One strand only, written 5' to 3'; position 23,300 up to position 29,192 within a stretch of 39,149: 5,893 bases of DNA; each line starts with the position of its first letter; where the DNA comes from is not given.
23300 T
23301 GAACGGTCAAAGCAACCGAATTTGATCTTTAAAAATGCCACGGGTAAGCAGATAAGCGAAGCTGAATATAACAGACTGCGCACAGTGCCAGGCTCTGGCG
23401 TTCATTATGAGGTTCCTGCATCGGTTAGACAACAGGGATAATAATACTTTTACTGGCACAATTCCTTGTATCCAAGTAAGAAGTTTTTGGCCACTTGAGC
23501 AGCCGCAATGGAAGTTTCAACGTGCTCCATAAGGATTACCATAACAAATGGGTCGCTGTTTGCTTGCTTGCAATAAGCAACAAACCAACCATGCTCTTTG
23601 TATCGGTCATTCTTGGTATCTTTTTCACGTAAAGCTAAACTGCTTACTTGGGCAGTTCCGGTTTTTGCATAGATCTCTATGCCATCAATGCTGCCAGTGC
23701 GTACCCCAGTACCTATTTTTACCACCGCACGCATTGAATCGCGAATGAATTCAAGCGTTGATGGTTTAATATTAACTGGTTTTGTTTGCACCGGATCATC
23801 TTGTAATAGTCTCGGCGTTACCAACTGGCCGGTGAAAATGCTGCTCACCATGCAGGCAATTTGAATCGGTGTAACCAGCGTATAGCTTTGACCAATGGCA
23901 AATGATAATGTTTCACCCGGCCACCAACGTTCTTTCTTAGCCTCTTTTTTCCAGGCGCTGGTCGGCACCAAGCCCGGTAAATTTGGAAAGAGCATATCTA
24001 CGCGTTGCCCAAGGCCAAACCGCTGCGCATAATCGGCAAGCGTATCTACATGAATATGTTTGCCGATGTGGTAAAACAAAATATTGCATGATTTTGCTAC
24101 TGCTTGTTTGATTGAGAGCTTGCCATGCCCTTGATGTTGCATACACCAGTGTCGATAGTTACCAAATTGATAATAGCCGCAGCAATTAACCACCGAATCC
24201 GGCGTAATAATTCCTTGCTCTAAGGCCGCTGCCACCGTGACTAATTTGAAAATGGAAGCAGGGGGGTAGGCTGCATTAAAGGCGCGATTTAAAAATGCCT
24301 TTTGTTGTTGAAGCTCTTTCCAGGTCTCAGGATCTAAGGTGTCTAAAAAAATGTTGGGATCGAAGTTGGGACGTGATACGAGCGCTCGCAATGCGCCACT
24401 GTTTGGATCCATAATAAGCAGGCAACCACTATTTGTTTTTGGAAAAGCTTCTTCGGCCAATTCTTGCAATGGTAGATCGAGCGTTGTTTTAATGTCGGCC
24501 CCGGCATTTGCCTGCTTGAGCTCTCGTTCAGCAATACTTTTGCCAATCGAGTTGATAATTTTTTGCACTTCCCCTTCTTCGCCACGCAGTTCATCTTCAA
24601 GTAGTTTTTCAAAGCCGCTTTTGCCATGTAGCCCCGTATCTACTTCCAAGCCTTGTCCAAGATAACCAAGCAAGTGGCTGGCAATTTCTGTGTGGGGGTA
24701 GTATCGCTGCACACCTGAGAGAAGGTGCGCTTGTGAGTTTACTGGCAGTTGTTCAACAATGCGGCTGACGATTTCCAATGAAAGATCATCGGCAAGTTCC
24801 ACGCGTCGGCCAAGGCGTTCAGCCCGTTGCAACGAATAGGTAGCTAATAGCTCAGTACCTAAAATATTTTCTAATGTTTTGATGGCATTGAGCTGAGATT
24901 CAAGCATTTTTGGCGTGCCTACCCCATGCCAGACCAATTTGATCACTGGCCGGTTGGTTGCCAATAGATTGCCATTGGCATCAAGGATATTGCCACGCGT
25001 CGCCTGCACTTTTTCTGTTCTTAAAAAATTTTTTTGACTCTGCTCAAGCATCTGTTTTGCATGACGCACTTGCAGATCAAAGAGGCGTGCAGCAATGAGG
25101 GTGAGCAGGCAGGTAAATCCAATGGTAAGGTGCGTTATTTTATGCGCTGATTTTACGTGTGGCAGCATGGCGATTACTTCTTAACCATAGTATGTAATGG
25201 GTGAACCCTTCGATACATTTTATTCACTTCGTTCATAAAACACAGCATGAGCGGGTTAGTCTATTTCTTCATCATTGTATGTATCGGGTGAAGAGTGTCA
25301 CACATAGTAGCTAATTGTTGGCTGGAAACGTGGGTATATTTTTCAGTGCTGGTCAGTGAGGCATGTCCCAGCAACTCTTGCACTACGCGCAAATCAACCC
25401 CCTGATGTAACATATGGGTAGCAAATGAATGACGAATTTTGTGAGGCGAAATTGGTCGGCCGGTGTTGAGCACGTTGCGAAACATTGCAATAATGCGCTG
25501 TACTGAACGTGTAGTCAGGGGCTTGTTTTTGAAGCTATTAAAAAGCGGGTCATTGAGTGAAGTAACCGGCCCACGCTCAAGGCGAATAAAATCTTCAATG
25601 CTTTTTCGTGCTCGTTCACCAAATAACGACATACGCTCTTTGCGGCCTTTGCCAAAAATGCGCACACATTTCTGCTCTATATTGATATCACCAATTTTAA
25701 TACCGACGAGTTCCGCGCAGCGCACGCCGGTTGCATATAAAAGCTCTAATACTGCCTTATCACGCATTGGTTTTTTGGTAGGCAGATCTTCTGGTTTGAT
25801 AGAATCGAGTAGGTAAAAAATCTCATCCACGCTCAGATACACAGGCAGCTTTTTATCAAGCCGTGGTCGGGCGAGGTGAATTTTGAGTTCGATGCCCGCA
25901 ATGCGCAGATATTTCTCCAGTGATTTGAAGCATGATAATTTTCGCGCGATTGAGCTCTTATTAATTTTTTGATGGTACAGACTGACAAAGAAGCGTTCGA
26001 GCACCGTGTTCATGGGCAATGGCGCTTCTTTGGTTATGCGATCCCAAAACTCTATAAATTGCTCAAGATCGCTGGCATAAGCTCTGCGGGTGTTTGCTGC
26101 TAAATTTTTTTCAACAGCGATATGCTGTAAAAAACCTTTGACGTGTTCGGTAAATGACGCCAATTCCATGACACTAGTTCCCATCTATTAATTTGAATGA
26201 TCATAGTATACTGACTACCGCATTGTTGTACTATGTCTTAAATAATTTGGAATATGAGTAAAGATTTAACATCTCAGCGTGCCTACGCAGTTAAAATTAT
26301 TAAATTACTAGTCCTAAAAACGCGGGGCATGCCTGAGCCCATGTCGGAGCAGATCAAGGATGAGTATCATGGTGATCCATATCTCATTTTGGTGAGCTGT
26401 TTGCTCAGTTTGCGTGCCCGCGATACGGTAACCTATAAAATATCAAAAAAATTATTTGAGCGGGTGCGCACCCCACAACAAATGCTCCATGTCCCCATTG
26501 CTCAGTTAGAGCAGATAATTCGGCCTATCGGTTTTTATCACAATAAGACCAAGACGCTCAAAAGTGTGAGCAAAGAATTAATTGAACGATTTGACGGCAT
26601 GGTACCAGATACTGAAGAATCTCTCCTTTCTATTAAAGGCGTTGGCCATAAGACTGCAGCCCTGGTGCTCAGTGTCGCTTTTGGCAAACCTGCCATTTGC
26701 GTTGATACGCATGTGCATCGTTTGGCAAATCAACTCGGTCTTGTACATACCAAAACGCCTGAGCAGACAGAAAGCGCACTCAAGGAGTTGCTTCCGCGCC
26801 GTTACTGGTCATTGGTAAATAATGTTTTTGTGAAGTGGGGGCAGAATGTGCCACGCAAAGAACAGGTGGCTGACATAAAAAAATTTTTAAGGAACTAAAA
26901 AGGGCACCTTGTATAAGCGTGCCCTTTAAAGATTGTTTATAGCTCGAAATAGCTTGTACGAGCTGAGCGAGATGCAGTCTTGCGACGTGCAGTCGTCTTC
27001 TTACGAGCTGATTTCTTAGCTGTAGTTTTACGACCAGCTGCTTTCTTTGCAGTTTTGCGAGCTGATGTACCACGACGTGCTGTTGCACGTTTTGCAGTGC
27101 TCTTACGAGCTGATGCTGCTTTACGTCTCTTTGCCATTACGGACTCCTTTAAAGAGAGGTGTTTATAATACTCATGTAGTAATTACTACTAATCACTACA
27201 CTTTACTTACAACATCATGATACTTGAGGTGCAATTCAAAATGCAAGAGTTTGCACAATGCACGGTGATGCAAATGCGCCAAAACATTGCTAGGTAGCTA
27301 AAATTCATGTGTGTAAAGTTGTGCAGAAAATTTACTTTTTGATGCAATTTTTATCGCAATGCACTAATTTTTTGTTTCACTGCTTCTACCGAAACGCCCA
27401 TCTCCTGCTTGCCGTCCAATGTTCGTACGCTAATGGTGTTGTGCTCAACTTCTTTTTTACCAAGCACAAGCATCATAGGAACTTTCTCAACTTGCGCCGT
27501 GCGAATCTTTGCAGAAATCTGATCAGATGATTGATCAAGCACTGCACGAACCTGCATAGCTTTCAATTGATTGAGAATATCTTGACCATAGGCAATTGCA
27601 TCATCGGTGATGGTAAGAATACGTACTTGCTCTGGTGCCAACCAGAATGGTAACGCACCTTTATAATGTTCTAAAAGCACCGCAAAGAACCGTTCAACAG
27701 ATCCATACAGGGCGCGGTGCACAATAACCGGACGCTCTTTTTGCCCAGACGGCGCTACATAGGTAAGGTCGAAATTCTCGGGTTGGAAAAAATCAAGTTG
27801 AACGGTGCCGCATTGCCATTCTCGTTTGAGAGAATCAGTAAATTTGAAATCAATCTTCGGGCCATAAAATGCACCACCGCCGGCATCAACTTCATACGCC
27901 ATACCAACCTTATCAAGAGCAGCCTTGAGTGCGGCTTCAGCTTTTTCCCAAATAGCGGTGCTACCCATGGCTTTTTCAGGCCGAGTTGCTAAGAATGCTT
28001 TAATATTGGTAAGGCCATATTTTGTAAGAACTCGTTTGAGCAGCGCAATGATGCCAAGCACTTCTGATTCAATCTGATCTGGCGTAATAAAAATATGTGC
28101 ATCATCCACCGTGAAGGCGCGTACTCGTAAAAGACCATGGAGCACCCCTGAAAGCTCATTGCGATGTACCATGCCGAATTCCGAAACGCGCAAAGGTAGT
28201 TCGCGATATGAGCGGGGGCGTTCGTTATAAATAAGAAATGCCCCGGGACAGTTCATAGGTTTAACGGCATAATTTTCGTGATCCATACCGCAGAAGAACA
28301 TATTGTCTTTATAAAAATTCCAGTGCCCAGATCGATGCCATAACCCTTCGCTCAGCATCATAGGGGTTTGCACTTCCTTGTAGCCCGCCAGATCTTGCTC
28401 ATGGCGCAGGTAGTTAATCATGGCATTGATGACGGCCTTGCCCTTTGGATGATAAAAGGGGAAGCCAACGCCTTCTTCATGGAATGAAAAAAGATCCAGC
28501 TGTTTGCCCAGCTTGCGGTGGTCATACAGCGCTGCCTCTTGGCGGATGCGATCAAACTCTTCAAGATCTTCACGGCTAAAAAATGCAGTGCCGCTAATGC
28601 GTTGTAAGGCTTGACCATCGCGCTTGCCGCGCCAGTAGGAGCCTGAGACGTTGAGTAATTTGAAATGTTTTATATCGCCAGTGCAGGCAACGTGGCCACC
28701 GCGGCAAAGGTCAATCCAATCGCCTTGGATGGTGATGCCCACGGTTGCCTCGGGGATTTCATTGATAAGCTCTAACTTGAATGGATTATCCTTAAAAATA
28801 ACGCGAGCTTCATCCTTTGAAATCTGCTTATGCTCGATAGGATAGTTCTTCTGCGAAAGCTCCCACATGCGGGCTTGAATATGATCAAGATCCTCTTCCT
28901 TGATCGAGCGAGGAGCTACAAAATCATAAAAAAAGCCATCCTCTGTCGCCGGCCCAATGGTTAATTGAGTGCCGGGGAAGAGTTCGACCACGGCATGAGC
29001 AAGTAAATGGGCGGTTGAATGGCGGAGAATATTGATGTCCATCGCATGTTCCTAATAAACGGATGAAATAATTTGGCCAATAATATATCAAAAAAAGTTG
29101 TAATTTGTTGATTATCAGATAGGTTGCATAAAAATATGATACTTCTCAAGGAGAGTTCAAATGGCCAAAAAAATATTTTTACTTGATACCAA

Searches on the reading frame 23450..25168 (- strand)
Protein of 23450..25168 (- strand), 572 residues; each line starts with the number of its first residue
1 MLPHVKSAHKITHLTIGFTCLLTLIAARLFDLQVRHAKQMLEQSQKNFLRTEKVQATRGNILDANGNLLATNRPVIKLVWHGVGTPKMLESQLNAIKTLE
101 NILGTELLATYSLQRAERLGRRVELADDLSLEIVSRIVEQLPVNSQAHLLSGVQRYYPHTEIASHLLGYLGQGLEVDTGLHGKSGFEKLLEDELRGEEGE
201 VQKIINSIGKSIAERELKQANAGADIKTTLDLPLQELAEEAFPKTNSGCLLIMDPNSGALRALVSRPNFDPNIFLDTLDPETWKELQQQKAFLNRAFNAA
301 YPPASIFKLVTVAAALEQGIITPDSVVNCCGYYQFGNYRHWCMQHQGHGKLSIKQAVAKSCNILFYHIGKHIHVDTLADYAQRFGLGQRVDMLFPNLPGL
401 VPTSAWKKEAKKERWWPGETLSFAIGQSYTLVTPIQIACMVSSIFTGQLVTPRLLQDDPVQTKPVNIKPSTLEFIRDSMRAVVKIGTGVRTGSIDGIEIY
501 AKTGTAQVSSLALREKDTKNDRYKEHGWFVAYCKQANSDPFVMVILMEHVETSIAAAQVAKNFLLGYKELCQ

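Call 45: search_protein_families(library=pfam, proteins=[window:23450-25168:-], max_evalue=0.0001)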
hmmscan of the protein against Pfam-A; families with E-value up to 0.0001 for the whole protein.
window:23450-25168:- (572 aa): 2 families
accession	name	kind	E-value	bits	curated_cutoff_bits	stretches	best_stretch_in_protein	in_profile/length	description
PF00905.27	Transpeptidase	-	1.9e-60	205.1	22.1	1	248-564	1-298/299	Penicillin binding protein transpeptidase domain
PF03717.20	PBP_dimer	-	8.8e-22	78.8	24.4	1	54-214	2-178/180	Penicillin-binding Protein dimerisation domain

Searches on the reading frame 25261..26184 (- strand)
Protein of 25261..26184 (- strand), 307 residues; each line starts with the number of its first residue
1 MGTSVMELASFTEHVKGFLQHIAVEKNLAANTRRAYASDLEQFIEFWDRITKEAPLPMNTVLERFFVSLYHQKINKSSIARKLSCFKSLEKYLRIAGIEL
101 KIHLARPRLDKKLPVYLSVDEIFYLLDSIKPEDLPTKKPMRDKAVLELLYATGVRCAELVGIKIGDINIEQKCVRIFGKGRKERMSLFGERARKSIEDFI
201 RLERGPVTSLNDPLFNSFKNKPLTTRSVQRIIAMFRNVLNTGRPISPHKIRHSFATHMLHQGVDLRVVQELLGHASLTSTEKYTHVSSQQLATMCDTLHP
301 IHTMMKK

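Call 45: search_protein_families(library=pfam, proteins=[window:25261-26184:-], max_evalue=0.0001)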
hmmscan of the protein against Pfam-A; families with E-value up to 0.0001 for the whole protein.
window:25261-26184:- (307 aa): 2 families
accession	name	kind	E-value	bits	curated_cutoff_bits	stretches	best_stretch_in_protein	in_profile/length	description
PF00589.27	Phage_integrase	-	3.5e-41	141.3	27.1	1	119-289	5-171/172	Phage integrase family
PF02899.23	Phage_int_SAM_1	-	1.9e-12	47.7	22.3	1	15-94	1-80/83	Phage integrase, N-terminal SAM-like domain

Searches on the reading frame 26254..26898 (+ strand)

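Call 45: search_protein_families(library=pfam, proteins=[window:26254-26898:+], max_evalue=0.0001)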
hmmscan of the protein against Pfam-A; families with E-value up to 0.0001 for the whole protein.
window:26254-26898:+ (214 aa): 2 families
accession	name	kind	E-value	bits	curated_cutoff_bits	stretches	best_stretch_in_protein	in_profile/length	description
PF00730.31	HhH-GPD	-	5.1e-25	88.4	26.2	1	47-181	1-107/108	HhH-GPD superfamily base excision DNA repair protein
PF00633.29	HHH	-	1.5e-05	25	24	1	112-140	1-29/30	Helix-hairpin-helix motif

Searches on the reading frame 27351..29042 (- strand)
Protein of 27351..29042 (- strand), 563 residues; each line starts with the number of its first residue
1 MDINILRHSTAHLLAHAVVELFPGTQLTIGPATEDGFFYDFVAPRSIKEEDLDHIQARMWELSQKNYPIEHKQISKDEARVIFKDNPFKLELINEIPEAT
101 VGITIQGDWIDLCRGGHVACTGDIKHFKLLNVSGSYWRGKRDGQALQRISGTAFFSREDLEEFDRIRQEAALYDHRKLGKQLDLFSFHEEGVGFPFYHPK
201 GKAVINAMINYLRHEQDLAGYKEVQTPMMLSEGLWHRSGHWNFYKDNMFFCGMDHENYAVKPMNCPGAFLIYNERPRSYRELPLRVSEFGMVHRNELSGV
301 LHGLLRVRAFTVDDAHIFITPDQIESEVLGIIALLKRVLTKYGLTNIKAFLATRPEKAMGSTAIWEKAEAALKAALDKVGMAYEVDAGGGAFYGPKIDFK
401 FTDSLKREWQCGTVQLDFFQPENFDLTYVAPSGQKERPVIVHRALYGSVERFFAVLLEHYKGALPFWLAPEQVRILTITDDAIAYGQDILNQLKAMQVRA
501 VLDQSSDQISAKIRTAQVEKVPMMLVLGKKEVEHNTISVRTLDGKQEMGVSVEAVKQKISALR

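Call 45: search_protein_families(library=pfam, proteins=[window:27351-29042:-], max_evalue=0.0001)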
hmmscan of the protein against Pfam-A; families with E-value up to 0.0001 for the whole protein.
window:27351-29042:- (563 aa): 3 families
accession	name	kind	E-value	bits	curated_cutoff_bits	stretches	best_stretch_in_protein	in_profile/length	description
PF00587.30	tRNA-synt_2b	-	9.8e-44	150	29.3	1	255-460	8-179/179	tRNA synthetase class II core domain (G, H, P, S and T)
PF03129.25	HGTP_anticodon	-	2.1e-16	60.3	21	1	472-561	1-93/94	Anticodon binding domain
PF07973.19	tRNA_SAD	-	1.2e-11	44.8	24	1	104-149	5-43/44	Threonyl and Alanyl tRNA synthetase second additional domain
